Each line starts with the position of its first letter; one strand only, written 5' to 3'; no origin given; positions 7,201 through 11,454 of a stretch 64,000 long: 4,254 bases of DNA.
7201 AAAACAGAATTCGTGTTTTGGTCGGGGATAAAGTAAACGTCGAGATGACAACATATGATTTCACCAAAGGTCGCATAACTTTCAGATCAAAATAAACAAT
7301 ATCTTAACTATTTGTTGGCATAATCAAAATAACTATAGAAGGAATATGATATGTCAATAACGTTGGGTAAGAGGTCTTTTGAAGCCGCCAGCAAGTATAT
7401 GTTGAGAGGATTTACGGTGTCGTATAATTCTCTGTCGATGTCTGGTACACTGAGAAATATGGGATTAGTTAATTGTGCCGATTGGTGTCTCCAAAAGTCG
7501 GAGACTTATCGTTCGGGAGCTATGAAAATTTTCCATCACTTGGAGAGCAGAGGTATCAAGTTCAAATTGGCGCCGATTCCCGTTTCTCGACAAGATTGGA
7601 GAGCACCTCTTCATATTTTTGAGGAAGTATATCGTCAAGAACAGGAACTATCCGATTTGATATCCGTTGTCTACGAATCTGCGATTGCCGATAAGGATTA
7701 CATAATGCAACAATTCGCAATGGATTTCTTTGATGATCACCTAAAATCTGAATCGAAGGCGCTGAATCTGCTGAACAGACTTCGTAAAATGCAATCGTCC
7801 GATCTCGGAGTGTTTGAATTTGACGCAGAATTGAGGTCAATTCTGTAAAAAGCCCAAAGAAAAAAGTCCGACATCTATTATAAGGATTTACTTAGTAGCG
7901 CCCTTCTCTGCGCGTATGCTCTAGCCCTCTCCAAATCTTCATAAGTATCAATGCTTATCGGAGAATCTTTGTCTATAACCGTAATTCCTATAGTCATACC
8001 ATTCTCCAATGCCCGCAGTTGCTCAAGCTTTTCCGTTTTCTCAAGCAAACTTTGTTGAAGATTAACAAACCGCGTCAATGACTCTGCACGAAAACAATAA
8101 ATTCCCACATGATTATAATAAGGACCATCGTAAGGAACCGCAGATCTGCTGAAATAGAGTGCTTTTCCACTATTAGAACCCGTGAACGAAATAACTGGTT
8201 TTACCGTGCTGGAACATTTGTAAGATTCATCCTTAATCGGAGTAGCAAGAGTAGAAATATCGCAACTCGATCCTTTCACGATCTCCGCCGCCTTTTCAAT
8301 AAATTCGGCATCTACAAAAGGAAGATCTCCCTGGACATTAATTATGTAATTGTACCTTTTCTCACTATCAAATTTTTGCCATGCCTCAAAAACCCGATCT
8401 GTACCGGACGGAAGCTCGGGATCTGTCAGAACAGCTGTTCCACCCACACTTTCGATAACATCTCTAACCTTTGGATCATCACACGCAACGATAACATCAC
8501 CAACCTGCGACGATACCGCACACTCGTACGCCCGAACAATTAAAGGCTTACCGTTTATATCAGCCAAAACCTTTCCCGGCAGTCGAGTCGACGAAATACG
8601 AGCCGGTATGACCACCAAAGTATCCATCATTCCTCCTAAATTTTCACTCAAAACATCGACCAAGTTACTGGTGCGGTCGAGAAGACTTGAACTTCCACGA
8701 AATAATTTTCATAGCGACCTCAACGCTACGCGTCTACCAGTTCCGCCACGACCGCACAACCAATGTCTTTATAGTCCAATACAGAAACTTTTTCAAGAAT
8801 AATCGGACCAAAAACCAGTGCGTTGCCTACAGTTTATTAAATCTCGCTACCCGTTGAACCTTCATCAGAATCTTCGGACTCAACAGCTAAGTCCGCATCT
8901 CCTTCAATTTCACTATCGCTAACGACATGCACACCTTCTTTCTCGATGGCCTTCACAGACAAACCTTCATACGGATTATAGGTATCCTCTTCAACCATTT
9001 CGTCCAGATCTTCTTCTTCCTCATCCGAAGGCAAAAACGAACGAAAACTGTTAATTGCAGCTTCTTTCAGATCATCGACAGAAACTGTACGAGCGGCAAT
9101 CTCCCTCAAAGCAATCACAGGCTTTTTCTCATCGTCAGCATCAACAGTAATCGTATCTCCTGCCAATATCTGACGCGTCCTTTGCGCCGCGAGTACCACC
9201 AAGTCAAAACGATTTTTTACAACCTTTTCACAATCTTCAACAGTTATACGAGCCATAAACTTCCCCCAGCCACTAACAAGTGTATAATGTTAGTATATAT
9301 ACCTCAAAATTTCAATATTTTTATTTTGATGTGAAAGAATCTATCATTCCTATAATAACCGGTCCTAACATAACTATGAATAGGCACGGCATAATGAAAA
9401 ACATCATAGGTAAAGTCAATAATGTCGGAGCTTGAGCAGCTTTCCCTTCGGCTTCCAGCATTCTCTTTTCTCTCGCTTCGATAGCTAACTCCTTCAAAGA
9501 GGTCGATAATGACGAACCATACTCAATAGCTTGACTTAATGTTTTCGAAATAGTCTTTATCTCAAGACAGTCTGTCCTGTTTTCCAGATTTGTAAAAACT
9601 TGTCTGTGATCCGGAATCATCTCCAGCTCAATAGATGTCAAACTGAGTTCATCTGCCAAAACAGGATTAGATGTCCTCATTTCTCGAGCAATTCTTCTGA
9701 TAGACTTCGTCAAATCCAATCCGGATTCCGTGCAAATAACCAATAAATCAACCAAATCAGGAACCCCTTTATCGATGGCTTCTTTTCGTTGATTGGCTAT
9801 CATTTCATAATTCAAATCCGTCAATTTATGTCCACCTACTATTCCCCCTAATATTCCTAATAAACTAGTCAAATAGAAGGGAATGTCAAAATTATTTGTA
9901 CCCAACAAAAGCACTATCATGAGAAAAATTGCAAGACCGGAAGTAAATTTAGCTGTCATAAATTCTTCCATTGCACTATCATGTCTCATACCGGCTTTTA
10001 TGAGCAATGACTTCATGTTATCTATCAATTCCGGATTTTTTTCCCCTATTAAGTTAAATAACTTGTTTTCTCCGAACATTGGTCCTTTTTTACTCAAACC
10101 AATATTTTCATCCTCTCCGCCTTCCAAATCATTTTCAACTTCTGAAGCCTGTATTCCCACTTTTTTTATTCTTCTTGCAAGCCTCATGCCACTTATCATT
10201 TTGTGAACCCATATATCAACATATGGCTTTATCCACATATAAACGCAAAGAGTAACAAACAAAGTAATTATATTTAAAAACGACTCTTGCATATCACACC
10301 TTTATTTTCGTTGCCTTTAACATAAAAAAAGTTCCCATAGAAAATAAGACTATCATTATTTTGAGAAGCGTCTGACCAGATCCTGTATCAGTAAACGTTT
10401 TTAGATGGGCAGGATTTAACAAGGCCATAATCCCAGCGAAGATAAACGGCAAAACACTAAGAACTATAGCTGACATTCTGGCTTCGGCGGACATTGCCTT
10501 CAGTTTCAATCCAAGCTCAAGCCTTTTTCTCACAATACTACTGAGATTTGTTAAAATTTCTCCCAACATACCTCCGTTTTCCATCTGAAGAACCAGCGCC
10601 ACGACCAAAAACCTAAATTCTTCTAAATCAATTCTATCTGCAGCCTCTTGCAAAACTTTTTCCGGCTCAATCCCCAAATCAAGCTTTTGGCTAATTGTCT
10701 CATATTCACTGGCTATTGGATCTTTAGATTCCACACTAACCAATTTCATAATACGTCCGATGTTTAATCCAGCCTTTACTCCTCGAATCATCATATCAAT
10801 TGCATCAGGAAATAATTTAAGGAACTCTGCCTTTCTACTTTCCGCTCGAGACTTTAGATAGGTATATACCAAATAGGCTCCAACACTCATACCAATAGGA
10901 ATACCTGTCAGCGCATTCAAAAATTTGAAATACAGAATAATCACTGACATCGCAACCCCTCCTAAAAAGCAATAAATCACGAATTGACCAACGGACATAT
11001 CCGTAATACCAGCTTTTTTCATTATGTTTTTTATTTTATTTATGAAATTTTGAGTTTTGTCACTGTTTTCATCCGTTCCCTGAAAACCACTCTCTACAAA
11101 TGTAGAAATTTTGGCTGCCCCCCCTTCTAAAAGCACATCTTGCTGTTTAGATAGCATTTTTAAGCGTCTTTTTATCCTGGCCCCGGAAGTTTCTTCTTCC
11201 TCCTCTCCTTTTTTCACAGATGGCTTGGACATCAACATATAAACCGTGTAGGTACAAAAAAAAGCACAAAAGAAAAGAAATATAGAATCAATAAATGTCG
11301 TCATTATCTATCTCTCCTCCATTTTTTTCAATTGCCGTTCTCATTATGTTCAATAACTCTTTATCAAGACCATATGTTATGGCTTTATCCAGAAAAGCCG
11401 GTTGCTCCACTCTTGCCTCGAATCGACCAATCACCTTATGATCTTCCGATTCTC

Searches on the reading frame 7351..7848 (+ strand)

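Call 6: search_protein_families(library=pfam, proteins=[window:7351-7848:+], max_evalue=0.001)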
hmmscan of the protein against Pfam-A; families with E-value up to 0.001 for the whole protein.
window:7351-7848:+ (165 aa): 2 families
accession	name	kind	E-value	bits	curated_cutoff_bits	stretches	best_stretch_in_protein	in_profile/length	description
PF00210.30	Ferritin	-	1e-14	55.1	24.5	1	21-147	12-142/142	Ferritin-like domain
PF22919.1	ATP-synt_VA_C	-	0.0009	19.7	24.7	0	80-132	9-61/101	C-terminal domain of V and A type ATP synthase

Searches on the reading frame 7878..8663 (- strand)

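Call 6: search_protein_families(library=pfam, proteins=[window:7878-8663:-], max_evalue=0.001)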
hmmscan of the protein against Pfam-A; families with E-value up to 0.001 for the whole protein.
window:7878-8663:- (261 aa): 2 families
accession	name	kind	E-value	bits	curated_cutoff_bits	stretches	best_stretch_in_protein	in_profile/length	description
PF02348.25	CTP_transf_3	-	2.8e-49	168.3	22.6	1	17-225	2-217/217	Cytidylyltransferase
PF12804.13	NTP_transf_3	-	1.2e-08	35.7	27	1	31-142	16-124/160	MobA-like NTP transferase domain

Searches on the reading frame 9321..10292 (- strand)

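Call 6: search_protein_families(library=pfam, proteins=[window:9321-10292:-], max_evalue=0.001)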
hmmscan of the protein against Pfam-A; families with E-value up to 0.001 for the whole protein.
window:9321-10292:- (323 aa): 1 family
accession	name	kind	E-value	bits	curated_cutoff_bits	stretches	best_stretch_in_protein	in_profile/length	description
PF00482.28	T2SSF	-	2.5e-14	53.7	25.2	1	181-309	2-124/125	Type II secretion system (T2SS), protein F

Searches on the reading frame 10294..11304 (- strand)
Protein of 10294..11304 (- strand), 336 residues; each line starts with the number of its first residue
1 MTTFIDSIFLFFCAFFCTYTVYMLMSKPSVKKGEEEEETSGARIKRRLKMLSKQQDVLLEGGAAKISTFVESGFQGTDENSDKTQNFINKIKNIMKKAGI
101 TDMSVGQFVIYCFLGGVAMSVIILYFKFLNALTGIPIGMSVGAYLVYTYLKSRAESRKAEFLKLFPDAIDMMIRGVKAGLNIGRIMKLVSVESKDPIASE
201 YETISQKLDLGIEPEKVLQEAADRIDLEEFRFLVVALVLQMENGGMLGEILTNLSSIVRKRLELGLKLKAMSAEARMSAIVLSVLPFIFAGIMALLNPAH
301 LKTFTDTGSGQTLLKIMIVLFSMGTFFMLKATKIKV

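Call 10: search_protein_families(library=pfam, proteins=[window:10294-11304:-], max_evalue=0.001)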
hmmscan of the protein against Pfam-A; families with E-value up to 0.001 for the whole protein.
window:10294-11304:- (336 aa): 1 family
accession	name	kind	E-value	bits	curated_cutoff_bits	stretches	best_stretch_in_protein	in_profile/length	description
PF00482.28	T2SSF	-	2.3e-18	66.8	25.2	1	169-293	2-123/125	Type II secretion system (T2SS), protein F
